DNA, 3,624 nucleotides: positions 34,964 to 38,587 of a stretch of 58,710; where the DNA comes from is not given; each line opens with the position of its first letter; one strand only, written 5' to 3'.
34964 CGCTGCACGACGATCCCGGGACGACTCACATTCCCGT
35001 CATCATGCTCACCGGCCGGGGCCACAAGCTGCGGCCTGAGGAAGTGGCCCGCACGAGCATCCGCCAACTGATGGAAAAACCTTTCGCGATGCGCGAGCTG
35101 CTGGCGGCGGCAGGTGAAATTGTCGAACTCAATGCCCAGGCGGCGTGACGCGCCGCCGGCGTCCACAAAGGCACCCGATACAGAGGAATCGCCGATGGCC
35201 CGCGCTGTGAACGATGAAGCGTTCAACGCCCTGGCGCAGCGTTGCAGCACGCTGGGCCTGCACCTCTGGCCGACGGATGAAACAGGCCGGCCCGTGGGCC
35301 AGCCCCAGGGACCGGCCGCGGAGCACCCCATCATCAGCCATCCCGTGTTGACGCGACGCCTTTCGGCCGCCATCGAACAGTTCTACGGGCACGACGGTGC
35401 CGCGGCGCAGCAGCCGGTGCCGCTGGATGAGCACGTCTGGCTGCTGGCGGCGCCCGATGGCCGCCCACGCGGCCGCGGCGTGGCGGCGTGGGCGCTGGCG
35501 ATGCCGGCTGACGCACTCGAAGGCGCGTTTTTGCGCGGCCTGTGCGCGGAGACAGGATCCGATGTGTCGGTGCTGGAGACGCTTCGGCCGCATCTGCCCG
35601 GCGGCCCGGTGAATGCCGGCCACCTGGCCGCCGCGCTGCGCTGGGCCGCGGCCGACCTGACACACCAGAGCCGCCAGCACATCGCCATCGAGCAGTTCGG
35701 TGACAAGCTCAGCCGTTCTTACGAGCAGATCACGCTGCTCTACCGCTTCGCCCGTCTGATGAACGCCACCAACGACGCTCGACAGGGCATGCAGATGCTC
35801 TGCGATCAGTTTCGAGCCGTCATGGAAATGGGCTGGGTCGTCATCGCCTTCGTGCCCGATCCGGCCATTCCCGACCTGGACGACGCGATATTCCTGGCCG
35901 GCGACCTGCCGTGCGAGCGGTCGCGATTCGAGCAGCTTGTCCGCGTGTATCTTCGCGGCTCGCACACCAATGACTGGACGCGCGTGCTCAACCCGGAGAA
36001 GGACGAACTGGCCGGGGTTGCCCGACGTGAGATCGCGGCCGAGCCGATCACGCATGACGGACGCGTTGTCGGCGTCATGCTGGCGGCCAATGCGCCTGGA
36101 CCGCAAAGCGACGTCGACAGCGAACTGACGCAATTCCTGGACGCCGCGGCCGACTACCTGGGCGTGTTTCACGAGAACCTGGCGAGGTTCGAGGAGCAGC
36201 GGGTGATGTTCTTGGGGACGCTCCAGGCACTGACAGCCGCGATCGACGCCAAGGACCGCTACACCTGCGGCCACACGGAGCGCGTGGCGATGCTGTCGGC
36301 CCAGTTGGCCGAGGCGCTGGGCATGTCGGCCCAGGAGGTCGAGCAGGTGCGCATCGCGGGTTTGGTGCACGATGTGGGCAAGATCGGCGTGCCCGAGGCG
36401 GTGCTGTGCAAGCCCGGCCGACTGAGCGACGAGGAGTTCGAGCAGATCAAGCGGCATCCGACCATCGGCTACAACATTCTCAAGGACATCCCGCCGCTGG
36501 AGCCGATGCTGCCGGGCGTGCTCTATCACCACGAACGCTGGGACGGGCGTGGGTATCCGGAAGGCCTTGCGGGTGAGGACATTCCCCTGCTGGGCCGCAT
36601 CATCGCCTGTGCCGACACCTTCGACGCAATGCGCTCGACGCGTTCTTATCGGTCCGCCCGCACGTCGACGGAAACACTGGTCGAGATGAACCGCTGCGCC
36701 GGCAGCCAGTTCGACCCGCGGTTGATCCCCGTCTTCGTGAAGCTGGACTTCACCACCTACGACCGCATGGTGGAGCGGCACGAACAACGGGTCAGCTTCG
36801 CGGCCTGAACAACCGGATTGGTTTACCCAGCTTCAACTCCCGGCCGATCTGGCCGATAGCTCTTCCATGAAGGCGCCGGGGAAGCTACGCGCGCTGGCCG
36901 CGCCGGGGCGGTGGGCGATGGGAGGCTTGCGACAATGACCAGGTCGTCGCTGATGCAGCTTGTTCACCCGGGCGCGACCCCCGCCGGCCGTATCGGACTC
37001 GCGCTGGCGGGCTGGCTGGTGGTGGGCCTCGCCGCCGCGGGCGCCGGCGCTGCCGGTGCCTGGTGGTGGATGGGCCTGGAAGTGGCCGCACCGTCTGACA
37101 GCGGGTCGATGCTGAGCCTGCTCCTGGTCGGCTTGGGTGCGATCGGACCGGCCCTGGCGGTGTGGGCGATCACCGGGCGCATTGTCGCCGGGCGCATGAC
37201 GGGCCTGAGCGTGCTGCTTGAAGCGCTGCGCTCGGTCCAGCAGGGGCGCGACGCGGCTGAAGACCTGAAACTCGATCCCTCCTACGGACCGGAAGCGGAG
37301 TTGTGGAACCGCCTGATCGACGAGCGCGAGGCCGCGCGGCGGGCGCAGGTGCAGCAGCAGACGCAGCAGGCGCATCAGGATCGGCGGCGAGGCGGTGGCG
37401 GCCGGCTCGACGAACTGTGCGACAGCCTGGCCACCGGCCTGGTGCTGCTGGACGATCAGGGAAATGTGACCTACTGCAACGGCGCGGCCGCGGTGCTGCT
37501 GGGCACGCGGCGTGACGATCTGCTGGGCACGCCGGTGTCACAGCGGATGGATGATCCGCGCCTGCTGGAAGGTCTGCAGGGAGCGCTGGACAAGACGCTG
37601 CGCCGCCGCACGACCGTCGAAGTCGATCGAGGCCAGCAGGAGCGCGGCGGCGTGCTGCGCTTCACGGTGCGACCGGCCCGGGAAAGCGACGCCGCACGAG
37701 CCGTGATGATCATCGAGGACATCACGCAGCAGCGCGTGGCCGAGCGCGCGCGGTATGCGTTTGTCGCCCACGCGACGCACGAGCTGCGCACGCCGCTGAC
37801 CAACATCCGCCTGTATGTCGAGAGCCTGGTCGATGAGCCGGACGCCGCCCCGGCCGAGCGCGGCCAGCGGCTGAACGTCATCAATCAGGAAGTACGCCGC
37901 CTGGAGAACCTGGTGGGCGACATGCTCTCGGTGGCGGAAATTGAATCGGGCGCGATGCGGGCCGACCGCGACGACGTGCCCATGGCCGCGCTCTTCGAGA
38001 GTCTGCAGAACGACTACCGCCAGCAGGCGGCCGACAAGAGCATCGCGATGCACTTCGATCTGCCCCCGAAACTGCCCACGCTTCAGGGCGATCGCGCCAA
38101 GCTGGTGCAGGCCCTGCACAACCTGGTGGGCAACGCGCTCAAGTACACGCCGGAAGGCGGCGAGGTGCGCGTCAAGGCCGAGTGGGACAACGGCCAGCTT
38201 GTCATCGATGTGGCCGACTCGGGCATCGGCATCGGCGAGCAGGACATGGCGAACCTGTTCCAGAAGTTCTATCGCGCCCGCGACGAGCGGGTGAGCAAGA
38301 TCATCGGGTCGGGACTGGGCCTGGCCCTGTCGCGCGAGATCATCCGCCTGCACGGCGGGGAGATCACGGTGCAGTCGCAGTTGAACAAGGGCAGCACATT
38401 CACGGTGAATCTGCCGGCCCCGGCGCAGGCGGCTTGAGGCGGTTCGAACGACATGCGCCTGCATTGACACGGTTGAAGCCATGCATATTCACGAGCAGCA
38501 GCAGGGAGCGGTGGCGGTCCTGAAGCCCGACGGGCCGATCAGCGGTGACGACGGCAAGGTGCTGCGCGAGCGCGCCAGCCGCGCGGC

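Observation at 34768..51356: Candidate undescribed system: a REC / HD-GYP / histidine kinase / STAS signalling module fused to a secretin-less type IV filament machine with lectin-like minor pilins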

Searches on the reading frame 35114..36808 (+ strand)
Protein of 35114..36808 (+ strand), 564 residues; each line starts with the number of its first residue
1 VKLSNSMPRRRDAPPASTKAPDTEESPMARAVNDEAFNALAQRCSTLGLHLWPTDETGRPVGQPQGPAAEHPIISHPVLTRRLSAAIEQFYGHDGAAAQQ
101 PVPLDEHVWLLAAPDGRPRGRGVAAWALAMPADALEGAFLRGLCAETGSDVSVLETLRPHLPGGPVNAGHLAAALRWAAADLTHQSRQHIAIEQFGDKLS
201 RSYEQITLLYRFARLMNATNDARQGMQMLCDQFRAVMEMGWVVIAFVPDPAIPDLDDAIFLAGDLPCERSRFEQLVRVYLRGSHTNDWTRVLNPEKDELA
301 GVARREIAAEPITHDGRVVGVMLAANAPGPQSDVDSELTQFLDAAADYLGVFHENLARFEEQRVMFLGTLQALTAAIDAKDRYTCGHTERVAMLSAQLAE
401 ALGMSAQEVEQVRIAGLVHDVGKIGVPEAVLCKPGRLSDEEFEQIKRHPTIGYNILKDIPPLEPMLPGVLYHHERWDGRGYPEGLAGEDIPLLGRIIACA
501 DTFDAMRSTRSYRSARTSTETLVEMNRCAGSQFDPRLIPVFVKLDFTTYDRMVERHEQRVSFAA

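Call 4: search_protein_families(library=pfam, proteins=[window:35114-36808:+], max_evalue=0.01)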
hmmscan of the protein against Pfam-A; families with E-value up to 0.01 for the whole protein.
window:35114-36808:+ (564 aa): 3 families
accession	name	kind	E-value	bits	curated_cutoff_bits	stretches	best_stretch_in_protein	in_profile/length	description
PF13487.12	HD_5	-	1.2e-40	139.5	27.2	1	374-537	4-170/170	HD domain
PF01966.28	HD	-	3.6e-21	76.1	22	1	386-506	3-116/116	HD domain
PF08668.18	HDOD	-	0.00093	19.2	22.9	1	386-426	97-135/196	HDOD domain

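Call 15: search_protein_families(library=ncbifam, proteins=[window:35114-36808:+], max_evalue=0.01)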
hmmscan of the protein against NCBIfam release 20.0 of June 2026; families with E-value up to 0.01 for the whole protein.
window:35114-36808:+ (564 aa): 6 families
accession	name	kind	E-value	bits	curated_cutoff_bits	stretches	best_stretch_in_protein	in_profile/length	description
NF053512.1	nitric_RR_NosR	exception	7.3e-38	130.7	400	1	358-560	165-369/422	response regulator c-di-GMP phosphodiesterase, NosR family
TIGR02621.3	cas3_GSU0051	exception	4.4e-05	22.5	400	1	387-423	674-710/854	type I-G CRISPR-associated helicase/endonuclease Cas3g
NF045665.1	NTPtran_DVU1551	equivalog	7.3e-05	22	315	1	347-423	181-259/359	DVU_1551 family NTP transferase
TIGR00277.1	HDIG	domain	0.0001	22.1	27.6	1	385-456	6-65/84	HDIG domain-containing metalloprotein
TIGR01596.1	cas3_HD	equivalog_domain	0.0054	16.8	43.45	0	387-424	4-45/178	CRISPR-associated endonuclease Cas3''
TIGR03319.1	RNase_Y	equivalog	0.0066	15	454.35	1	359-424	309-367/514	ribonuclease Y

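Call 52: find_homologous_proteins(query=window:35132-36808:+, max_evalue=1e-30)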
Query window:35132-36808:+ (558 aa): 5673 proteins with E <= 1e-30 among 8000 candidates; the best 120 are listed.
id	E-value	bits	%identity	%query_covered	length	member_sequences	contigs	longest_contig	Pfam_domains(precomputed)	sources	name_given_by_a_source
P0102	0.0e+0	1230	100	96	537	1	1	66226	PF13487.13,PF01966.29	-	-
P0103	0.0e+0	1050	83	96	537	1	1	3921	PF13487.13,PF01966.29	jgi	jgi:HD-GYP domain-containing protein (c-di-GMP phosphodiesterase class II)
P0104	4.1e-256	869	71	96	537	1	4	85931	PF13487.13,PF01966.29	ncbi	-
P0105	9.0e-239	812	65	96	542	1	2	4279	PF13487.13,PF01966.29,PF13492.13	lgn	-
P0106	2.6e-164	566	50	94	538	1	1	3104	PF13487.13,PF01966.29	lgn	-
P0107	3.5e-158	546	51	95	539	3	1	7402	PF13487.13,PF01966.29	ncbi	ncbi:MAG: HD domain-containing phosphohydrolase [Phycisphaeraceae bacterium]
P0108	1.5e-153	530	50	93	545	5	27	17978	PF13487.13,PF01966.29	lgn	-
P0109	3.0e-153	529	48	93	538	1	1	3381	PF13487.13,PF01966.29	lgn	-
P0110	3.8e-153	529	49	94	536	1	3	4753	PF13487.13,PF01966.29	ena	-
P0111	6.3e-153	528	48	94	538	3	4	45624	PF13487.13,PF01966.29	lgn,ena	-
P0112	5.5e-151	522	48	94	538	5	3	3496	PF13487.13,PF01966.29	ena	-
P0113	1.6e-150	520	48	95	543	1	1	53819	PF13487.13,PF01966.29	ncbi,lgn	-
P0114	2.8e-150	520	48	94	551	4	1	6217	PF13487.13,PF01966.29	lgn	-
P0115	5.4e-149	515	47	93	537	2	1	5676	PF13487.13,PF01966.29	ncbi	-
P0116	7.3e-149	515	47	95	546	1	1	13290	PF13487.13,PF01966.29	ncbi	-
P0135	2.5e-142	493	46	94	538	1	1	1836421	PF13487.13,PF01966.29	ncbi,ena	-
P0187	1.2e-133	465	46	94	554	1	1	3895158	PF13487.13,PF01966.29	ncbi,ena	-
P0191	2.5e-133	464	44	97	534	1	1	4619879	PF13487.13,PF01966.29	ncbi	ncbi:HD-GYP domain-containing protein [Phycisphaeraceae bacterium D3-23]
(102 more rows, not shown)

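Call 53: find_encoding_contigs(protein=P0191, flank=10000, max_places=1)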
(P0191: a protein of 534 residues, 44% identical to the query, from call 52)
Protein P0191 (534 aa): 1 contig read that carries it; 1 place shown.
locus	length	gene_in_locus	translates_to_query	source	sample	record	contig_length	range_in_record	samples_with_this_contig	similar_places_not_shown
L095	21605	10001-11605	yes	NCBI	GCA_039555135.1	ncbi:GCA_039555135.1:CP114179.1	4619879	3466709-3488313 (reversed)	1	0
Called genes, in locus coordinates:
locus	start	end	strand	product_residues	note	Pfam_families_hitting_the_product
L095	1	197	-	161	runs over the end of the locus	PF07963:N_methyl (faint)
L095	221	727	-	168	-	PF07963:N_methyl (weak)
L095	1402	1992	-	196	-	-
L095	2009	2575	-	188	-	-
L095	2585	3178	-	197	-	-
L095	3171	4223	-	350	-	PF11104:PilM_2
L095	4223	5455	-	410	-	PF28597:T2SSF_N, PF00482:T2SSF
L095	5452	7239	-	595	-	PF05157:MshEN, PF00437:T2SSE, PF13191:AAA_16 (faint)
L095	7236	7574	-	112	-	PF01740:STAS, PF13466:STAS_2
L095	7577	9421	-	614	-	PF08448:PAS_4, PF00512:HisKA, PF02518:HATPase_c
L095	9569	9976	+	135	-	PF00072:Response_reg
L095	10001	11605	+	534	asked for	PF13487:HD_5, PF01966:HD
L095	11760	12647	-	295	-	PF00149:Metallophos (weak), PF12850:Metallophos_2 (faint)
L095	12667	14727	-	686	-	PF08668:HDOD, PF00990:GGDEF, PF00072:Response_reg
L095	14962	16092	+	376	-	-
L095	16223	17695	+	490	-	PF13231:PMT_2 (weak)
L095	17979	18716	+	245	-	PF01061:ABC2_membrane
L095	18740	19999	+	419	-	PF00005:ABC_tran, PF13304:AAA_21 (faint), PF14524:Wzt_C (weak)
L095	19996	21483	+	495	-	PF13578:Methyltransf_24, PF13641:Glyco_tranf_2_3, PF00535:Glycos_transf_2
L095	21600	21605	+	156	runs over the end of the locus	PF25084:LbH_EIF2B (faint), PF25087:GMPPB_C (faint), PF00132:Hexapep, PF14602:Hexapep_2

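Call 55: find_encoding_contigs(protein=P0187, flank=10000, max_places=1)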
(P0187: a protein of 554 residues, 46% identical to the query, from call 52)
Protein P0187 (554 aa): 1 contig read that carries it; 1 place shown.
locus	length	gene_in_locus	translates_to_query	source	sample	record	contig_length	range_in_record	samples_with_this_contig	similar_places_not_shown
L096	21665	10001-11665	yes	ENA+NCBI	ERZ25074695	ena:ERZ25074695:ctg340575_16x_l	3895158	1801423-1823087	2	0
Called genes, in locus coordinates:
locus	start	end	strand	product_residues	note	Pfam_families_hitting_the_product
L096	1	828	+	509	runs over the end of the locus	PF05697:Trigger_N, PF05698:Trigger_C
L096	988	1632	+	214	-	-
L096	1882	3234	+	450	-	PF06689:zf-C4_ClpX, PF07724:AAA_2, PF13401:AAA_22 (faint), PF00004:AAA, PF07728:AAA_5 (faint), PF10431:ClpB_D2-small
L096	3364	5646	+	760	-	PF00595:PDZ, PF13180:PDZ_2, PF17820:PDZ_6, PF03572:Peptidase_S41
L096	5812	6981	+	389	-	PF01264:Chorismate_synt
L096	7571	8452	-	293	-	PF04471:Mrr_cat, PF22722:NA-iREase1 (faint)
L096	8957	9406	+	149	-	PF02580:Tyr_Deacylase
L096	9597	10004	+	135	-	PF00072:Response_reg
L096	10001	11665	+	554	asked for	PF13487:HD_5, PF01966:HD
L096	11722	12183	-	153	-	-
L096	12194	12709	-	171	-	-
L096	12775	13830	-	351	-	PF07963:N_methyl (weak)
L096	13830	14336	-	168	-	PF07963:N_methyl (weak), PF12019:GspH (weak)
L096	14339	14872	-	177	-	PF07963:N_methyl (weak)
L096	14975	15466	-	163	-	PF07963:N_methyl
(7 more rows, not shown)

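Call 56: find_encoding_contigs(protein=P0135, flank=10000, max_places=1)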
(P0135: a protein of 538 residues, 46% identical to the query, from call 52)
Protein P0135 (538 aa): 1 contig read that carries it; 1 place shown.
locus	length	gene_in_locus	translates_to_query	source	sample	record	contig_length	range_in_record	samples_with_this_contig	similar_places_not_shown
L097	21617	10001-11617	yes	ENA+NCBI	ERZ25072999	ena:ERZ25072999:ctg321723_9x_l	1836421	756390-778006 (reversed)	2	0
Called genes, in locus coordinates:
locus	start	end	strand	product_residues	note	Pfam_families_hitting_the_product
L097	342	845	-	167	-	PF07963:N_methyl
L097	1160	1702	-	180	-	-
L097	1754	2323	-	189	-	PF04350:PilO (weak)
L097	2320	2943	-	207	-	PF05137:PilN (weak)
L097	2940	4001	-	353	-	PF11104:PilM_2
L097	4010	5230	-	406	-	PF28597:T2SSF_N, PF00482:T2SSF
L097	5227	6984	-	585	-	PF05157:MshEN, PF00437:T2SSE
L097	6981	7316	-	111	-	PF01740:STAS, PF13466:STAS_2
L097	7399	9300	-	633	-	PF08448:PAS_4 (weak), PF00512:HisKA, PF02518:HATPase_c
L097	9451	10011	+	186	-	PF00072:Response_reg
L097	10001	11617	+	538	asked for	PF13487:HD_5, PF01966:HD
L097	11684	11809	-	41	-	-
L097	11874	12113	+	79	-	-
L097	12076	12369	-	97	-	-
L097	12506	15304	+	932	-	PF00675:Peptidase_M16, PF05193:Peptidase_M16_C, PF00675:Peptidase_M16, PF05193:Peptidase_M16_C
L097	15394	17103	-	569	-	PF03979:Sigma70_r1_1, PF00140:Sigma70_r1_2, PF04542:Sigma70_r2, PF04539:Sigma70_r3, PF04545:Sigma70_r4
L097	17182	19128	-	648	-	PF01807:Zn_ribbon_DnaG, PF08275:DNAG_N, PF01751:Toprim, PF13662:Toprim_4, PF13155:Toprim_2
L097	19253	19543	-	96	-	PF00830:Ribosomal_L28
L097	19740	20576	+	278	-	PF08543:Phos_pyr_kin, PF00294:PfkB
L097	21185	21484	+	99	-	-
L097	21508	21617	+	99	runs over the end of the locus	-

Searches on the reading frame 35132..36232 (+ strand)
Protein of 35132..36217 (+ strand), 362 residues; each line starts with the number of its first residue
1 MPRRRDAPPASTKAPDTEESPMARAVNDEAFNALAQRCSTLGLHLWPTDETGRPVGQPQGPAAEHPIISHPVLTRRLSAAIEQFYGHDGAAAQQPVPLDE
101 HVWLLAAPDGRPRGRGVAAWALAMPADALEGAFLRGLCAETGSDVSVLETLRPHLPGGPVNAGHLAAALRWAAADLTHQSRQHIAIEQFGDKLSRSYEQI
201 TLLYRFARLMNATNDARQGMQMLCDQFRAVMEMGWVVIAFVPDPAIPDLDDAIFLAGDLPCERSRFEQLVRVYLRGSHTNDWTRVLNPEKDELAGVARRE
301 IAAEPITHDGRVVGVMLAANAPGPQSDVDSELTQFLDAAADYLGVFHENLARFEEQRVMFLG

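Call 44: search_protein_families(library=pfam, proteins=[window:35132-36217:+], max_evalue=0.1)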
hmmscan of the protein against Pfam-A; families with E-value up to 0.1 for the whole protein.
window:35132-36217:+ (362 aa): 2 families
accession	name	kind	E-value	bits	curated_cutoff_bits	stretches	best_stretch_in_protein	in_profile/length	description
PF01590.32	GAF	-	0.013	16.5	22.4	1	297-344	86-130/133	GAF domain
PF13185.12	GAF_2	-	0.018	15.7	28.6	1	293-341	83-129/136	GAF domain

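Call 79: search_solved_structures(query=A7, max_evalue=10)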
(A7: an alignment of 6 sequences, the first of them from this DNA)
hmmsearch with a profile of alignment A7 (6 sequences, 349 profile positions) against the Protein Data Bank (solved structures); distinct sequences matched with E-value up to 10: 4.
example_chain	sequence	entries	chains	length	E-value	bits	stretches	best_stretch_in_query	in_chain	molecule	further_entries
3o5y_A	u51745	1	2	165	0.2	13.7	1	271-334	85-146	Sensor protein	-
11kh_IF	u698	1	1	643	0.37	12.9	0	175-209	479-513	IFRD2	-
4v7h_BI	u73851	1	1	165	1.5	10.8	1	106-156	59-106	60S ribosomal protein L10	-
4v4b_BI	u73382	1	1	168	1.6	10.7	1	106-156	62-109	60S ribosomal protein L10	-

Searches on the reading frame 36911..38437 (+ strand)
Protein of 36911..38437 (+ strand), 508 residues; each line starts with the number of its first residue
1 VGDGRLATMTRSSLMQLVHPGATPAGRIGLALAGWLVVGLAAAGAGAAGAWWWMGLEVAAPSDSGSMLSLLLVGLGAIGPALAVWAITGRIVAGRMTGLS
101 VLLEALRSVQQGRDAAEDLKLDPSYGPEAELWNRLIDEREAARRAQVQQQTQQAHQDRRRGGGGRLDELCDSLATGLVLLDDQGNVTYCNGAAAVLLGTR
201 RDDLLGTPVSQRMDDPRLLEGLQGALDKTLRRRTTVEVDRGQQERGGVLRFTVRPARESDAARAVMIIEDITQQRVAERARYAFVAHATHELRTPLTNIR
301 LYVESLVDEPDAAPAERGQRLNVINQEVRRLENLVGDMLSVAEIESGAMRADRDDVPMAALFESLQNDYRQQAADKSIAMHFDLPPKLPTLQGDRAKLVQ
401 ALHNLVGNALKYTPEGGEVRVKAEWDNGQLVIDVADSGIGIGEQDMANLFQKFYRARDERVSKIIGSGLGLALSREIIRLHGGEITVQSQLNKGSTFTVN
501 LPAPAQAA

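Call 4: search_protein_families(library=pfam, proteins=[window:36911-38437:+], max_evalue=0.01)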
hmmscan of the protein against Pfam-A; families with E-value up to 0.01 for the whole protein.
window:36911-38437:+ (508 aa): 7 families
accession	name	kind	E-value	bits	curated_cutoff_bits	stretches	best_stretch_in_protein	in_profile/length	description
PF02518.31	HATPase_c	-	2.4e-30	105.7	26.4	1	393-504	1-110/111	Histidine kinase-, DNA gyrase B-, and HSP90-like ATPase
PF00512.31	HisKA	-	6.1e-17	61.9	26.9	1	281-347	2-66/66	His Kinase A (phospho-acceptor) domain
PF00989.32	PAS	-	6.2e-09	36.3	22.6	1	165-270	2-112/113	PAS fold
PF08448.16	PAS_4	-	9e-09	36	23.1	1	171-275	2-109/110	PAS fold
PF13426.13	PAS_9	-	2.5e-07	31.4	27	1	176-273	3-103/103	PAS domain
PF13188.13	PAS_8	-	1.3e-05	25.4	21.8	1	171-215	8-49/65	PAS domain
PF13581.12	HATPase_c_2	-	0.0019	18.7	27.4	1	398-477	32-108/127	Histidine kinase-like ATPase domain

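Call 15: search_protein_families(library=ncbifam, proteins=[window:36911-38437:+], max_evalue=0.01)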
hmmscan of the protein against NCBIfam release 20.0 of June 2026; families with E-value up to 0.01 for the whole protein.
window:36911-38437:+ (508 aa): 85 families (the best 25 are shown)
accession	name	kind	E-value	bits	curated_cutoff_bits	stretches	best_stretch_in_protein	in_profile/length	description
NF046044.1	PnpS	equivalog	4.1e-79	266.4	400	1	148-502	39-390/390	two-component system histidine kinase PnpS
TIGR02966.1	phoR_proteo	equivalog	5.3e-75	252.5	334.2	1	165-500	7-332/333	phosphate regulon sensor histidine kinase PhoR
NF033092.0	HK_WalK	equivalog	2.3e-68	231.3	725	1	148-502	247-593/594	cell wall metabolism sensor histidine kinase WalK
NF041735.1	hist_kin_RppB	equivalog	8.3e-52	176.4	400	1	283-502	218-438/438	two-component system sensor histidine kinase RppB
NF045911.1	TCSHisKinNblS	equivalog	5.9e-51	173.5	1000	1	165-502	267-619/621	two-component system sensor histidine kinase NblS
NF008468.0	PRK11360.1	equivalog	7.6e-51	173.2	646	1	169-505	273-610/616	two-component system sensor histidine kinase AtoS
NF008235.0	PRK11006.1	equivalog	9.2e-49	166.5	390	1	150-503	81-423/431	phosphate regulon sensor histidine kinase PhoR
NF033093.1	HK_VicK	exception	1.8e-46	158.7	680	1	165-503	95-435/448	cell wall metabolism sensor histidine kinase VicK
TIGR02956.1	TMAO_torS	equivalog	6.7e-46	156.9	676.5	1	277-503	460-682/967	TMAO reductase system sensor histidine kinase/response regulator TorS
NF040691.1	MtrAB_MtrB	equivalog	4.9e-43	147.9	450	1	270-506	260-495/507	MtrAB system histidine kinase MtrB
NF008312.0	PRK11100.1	equivalog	4.4e-42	144.5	356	1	283-503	258-474/477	two-component system sensor histidine kinase CreC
NF012163.2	BaeS_SmeS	equivalog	1.2e-41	143.2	500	1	277-499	236-454/457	sensor histidine kinase efflux regulator BaeS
NF041832.1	near_NosP_CTERM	subfamily_domain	1.3e-41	142.9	400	1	277-504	3-226/370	NahK/ErcS family hybrid sensor histidine kinase/response regulator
NF006800.0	PRK09303.1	equivalog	2.1e-41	142.2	342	1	285-503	155-377/383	histidine kinase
NF007837.0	PRK10549.1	equivalog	8.8e-39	133.5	603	1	278-504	237-459/466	envelope stress sensor histidine kinase BaeS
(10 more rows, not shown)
